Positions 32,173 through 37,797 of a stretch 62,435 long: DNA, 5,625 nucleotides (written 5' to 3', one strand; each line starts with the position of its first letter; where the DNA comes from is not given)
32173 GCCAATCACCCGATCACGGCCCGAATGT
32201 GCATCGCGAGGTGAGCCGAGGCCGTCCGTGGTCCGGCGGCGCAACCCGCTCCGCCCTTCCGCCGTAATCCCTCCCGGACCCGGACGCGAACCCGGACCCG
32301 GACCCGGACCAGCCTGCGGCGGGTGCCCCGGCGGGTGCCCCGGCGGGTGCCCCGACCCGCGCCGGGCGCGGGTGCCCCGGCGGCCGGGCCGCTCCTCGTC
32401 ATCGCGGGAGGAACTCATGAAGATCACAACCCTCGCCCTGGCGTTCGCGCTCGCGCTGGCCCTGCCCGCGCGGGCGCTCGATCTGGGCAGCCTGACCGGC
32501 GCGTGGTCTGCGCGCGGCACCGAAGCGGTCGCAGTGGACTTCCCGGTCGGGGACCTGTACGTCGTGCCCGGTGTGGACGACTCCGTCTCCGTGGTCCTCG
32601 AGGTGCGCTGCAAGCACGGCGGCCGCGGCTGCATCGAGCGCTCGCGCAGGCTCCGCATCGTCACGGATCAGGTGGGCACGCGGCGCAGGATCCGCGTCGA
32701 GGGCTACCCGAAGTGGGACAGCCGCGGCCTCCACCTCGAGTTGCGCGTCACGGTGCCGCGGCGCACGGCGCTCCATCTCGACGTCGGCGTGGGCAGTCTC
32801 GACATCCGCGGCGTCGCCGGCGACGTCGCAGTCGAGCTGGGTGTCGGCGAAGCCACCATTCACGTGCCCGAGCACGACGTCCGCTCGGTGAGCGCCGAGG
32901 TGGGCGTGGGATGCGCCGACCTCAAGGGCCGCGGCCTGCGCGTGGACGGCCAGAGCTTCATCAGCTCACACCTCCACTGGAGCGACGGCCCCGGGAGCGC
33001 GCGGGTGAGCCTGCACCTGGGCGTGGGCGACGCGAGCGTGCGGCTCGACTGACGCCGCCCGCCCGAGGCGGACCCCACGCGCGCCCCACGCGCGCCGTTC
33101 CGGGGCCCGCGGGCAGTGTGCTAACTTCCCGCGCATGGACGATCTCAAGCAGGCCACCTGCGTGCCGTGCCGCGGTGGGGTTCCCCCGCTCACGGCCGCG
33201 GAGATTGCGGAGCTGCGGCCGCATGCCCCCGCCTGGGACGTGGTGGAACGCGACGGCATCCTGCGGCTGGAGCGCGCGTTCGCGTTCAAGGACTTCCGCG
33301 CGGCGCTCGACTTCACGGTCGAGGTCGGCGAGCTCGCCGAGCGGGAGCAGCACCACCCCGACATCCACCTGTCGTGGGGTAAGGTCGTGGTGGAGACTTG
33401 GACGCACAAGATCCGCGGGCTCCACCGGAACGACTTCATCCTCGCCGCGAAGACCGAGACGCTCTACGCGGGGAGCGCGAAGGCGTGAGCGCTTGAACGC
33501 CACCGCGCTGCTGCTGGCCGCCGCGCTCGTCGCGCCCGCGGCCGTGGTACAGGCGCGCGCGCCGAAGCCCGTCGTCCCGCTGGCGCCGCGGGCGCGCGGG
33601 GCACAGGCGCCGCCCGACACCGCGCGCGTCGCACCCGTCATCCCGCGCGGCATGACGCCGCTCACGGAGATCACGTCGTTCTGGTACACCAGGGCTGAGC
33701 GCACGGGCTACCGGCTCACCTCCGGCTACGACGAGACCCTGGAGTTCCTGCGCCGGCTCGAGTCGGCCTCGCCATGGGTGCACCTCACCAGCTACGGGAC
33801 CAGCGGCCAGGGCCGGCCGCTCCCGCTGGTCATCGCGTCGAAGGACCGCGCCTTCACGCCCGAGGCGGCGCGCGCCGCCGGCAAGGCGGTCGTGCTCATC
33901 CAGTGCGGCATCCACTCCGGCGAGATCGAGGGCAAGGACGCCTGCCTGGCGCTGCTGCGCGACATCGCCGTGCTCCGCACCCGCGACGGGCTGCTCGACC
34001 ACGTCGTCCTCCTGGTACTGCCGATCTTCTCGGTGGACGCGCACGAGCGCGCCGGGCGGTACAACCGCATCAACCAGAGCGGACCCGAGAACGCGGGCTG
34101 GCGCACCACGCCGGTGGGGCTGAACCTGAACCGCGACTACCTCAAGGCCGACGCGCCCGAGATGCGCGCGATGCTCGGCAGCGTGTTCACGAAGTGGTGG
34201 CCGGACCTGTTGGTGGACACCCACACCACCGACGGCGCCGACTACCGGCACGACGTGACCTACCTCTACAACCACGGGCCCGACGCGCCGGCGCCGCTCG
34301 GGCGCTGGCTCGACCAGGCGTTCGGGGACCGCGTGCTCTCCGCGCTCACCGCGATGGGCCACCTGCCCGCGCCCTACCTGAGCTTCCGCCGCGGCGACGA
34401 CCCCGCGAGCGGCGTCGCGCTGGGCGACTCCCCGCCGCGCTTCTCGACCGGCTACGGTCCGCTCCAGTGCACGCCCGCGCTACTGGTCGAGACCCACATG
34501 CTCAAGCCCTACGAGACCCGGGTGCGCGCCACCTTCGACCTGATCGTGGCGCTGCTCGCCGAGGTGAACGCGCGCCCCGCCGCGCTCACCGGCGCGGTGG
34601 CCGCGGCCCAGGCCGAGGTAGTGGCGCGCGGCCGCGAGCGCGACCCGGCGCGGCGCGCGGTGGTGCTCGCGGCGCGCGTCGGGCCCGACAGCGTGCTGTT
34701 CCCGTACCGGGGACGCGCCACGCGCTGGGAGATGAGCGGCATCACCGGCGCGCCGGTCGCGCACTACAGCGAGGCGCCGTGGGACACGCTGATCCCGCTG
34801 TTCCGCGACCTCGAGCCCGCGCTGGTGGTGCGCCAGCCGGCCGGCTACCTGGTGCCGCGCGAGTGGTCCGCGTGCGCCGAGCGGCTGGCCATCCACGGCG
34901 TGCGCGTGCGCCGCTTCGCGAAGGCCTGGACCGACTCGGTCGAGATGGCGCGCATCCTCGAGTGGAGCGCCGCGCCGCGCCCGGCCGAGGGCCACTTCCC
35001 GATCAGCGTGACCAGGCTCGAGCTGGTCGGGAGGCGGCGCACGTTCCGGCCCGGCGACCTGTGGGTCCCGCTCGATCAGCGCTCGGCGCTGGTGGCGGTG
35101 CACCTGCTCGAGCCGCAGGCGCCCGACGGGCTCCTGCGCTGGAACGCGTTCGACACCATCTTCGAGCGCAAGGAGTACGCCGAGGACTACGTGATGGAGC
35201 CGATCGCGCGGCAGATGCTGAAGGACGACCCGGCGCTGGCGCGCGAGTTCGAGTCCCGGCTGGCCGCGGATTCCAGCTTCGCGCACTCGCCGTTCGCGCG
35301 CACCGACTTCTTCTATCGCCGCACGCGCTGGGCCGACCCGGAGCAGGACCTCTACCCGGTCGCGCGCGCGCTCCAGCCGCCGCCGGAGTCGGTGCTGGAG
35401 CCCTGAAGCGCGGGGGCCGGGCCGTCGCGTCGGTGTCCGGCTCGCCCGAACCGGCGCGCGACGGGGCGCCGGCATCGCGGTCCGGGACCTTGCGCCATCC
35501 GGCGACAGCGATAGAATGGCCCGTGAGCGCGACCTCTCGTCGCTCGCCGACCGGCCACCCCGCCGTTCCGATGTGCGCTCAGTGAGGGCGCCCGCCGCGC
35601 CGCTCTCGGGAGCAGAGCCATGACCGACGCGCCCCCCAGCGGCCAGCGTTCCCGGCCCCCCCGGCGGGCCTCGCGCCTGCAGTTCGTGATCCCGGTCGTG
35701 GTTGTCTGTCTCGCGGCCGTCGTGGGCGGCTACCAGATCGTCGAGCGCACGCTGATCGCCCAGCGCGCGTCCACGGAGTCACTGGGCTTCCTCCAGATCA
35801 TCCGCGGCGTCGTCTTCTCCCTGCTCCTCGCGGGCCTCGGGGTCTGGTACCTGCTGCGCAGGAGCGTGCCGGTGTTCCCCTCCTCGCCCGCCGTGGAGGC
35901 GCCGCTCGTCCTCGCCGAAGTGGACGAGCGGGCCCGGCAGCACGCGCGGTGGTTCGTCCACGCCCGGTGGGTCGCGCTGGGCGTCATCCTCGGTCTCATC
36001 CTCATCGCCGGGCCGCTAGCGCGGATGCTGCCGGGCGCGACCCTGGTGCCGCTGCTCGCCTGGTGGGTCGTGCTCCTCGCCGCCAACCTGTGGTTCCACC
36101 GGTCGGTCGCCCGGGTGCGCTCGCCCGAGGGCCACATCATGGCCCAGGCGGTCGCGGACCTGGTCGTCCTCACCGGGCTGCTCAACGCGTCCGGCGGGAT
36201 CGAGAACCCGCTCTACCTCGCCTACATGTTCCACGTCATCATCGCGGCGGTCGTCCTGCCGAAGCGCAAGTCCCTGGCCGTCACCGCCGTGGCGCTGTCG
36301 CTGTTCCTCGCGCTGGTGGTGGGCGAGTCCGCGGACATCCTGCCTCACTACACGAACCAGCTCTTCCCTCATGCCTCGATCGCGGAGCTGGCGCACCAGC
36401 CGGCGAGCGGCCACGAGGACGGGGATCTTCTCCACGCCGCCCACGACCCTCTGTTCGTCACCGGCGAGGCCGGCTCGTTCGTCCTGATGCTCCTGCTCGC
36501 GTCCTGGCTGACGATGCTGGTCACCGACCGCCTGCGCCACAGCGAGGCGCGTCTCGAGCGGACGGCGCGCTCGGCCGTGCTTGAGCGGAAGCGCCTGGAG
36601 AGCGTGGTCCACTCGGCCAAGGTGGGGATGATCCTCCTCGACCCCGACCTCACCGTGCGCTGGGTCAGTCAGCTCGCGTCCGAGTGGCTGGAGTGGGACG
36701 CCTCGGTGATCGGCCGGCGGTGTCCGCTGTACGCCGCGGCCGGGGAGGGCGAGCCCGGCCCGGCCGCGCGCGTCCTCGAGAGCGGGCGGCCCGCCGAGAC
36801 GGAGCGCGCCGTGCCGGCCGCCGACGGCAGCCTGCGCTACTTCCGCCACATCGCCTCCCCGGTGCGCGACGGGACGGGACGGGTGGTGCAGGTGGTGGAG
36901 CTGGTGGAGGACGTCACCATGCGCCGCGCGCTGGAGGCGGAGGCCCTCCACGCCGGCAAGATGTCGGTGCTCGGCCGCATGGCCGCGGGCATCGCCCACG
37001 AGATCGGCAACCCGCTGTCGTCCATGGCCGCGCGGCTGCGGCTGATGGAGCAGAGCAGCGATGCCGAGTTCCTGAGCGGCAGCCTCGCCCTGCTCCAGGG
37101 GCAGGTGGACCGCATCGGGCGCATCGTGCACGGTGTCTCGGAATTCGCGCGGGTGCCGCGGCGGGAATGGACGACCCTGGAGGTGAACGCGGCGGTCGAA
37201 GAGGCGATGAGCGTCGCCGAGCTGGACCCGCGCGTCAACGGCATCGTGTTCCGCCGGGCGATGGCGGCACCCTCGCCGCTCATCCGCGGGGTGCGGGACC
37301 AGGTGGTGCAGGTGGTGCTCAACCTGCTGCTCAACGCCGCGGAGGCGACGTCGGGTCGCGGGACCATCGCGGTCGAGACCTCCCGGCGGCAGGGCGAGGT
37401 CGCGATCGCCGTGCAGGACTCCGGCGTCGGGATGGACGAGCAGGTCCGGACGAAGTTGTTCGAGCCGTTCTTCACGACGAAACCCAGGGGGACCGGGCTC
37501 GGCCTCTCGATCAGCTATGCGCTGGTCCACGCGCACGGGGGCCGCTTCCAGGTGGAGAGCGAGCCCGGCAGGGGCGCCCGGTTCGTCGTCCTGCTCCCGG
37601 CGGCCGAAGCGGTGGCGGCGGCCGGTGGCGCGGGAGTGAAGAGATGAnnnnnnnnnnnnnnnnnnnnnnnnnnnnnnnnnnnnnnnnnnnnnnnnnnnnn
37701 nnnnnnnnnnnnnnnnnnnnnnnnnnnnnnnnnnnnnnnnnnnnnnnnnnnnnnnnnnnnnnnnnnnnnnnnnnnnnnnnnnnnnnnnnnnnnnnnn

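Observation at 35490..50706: Sigma-54/two-component-controlled cluster joining a Cyc2-like porin-cytochrome, a cupredoxin, an ACIII/Qrc-like quinone module and 13 further haems: candidate outer-membrane-to-quinone electron conduit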

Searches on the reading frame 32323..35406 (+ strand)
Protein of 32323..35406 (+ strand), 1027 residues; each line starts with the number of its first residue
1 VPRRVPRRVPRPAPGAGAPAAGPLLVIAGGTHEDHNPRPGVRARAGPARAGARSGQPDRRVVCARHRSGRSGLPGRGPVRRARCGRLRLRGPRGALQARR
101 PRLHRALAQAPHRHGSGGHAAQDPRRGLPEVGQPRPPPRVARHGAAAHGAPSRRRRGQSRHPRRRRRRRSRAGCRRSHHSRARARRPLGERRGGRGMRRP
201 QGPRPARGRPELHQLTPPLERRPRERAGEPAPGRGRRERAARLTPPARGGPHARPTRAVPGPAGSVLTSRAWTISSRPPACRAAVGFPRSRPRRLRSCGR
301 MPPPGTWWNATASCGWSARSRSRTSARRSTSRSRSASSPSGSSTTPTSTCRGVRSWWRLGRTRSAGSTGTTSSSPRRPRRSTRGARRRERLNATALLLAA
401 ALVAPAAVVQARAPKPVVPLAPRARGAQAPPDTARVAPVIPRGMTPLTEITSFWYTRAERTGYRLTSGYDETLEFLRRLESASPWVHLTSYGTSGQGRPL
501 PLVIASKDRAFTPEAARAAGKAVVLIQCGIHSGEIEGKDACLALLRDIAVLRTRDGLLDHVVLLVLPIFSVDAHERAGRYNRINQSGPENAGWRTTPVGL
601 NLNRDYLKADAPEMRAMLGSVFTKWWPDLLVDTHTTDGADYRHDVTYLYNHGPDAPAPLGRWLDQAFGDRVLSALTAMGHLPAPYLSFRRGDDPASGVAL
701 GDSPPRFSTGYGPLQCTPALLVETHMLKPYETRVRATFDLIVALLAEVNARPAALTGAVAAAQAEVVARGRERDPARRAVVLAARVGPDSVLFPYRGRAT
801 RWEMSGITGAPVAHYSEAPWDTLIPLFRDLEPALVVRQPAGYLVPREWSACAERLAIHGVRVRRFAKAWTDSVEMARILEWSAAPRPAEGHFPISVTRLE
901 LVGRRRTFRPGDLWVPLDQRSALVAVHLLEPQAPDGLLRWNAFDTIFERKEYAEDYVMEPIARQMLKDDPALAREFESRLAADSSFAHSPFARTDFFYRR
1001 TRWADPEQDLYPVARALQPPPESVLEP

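Call 9: search_protein_families(library=pfam, proteins=[window:32323-35406:+], max_evalue=0.01)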
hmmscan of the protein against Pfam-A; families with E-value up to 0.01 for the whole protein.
window:32323-35406:+ (1027 aa): 1 family
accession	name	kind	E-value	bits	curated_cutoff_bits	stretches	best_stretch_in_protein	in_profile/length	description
PF00246.29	Peptidase_M14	-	3.4e-13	50.3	21.6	1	474-607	3-134/286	Zinc carboxypeptidase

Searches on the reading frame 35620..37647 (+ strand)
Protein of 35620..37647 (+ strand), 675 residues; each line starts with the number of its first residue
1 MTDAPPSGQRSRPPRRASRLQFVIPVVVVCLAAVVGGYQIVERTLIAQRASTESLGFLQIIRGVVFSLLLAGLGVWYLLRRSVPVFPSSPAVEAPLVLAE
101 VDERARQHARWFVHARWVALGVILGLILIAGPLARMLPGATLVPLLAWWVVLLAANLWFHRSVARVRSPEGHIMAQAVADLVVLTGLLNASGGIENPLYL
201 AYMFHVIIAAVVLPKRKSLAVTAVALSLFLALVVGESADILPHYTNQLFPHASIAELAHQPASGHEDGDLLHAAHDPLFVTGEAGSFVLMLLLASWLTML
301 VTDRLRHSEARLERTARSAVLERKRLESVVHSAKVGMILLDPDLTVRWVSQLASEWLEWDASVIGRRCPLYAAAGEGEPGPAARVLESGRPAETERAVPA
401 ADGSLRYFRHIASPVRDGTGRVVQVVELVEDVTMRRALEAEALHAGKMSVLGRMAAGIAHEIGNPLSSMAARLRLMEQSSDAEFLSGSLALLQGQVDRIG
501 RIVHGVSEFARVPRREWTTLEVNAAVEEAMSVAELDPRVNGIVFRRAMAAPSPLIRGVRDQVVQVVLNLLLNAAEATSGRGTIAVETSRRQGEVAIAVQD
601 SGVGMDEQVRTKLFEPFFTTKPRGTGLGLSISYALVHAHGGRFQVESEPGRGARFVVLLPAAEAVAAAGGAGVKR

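Call 8: search_protein_families(library=pfam, proteins=[window:35620-37647:+], max_evalue=0.01)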
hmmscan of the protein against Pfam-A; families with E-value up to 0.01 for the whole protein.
window:35620-37647:+ (675 aa): 8 families
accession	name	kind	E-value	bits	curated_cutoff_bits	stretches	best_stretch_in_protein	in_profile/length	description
PF02518.31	HATPase_c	-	1.9e-26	93.1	26.4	1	558-662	2-110/111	Histidine kinase-, DNA gyrase B-, and HSP90-like ATPase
PF08448.16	PAS_4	-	5e-11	43.2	23.1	1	332-437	3-110/110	PAS fold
PF00512.31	HisKA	-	3.2e-08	33.9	26.9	1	451-511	2-62/66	His Kinase A (phospho-acceptor) domain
PF00989.32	PAS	-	1.2e-05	25.8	22.6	1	325-431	2-112/113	PAS fold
PF13426.13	PAS_9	-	6.1e-05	23.7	27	1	335-433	2-102/103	PAS domain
PF25323.1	6TM_PilS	-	0.0003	21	27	1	136-240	42-148/189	PilS-like transmembrane domain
PF13581.12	HATPase_c_2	-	0.00089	19.7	27.4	0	558-638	28-111/127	Histidine kinase-like ATPase domain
PF13596.12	PAS_10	-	0.0011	20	22.1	1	327-433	2-106/106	PAS domain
